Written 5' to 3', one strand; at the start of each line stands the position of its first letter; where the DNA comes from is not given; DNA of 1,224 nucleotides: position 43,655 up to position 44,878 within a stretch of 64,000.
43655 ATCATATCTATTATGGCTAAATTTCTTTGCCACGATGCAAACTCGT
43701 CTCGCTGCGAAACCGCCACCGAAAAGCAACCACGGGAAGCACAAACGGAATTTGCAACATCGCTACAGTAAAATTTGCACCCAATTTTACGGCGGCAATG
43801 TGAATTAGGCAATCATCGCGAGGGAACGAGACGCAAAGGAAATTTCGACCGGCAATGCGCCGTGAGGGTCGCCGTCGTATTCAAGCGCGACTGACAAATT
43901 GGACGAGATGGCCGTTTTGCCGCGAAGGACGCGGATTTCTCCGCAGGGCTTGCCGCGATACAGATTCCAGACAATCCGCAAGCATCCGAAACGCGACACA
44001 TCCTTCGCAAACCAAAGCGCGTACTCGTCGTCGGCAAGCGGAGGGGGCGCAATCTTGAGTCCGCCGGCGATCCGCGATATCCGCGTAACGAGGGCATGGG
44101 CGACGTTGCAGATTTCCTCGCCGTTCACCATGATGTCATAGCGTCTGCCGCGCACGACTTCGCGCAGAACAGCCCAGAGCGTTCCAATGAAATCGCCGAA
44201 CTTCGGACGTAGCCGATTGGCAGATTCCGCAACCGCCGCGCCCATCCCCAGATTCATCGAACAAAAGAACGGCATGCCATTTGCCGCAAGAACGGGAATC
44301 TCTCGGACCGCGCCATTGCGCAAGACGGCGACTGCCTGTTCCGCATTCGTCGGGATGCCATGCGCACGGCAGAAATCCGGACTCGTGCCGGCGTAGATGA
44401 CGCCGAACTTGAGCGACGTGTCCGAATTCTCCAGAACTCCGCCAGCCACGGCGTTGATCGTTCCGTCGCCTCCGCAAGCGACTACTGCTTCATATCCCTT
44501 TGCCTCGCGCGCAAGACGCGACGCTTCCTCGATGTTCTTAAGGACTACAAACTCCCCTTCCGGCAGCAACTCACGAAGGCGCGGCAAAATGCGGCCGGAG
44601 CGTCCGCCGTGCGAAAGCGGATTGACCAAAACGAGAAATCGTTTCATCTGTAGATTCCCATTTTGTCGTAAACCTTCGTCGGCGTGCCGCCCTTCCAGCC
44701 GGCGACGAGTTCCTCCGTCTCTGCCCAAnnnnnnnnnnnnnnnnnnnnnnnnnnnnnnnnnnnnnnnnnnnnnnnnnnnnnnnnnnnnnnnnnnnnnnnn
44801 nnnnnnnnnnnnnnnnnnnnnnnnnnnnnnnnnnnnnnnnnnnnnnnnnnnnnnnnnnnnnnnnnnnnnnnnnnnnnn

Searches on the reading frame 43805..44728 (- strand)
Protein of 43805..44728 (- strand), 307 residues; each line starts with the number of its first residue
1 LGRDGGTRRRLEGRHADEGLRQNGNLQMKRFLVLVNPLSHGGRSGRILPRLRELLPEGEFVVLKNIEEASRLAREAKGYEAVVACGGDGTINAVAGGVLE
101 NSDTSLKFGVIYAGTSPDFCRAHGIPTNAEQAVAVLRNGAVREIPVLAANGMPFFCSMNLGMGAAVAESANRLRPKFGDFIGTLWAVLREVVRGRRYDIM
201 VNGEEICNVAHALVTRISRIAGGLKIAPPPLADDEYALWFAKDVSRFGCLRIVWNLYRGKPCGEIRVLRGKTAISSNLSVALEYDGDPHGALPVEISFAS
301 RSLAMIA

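Call 104: search_protein_families(library=pfam, proteins=[window:43805-44728:-], max_evalue=0.01)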
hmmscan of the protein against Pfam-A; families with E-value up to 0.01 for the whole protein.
window:43805-44728:- (307 aa): 2 families
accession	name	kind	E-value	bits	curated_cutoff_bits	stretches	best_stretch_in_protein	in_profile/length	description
PF00781.29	DAGK_cat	-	1.7e-22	79.8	23.6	1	30-147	1-123/125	Diacylglycerol kinase catalytic domain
PF19279.4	YegS_C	-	7.3e-08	32.7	27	1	158-306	3-157/158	YegS C-terminal NAD kinase beta sandwich-like domain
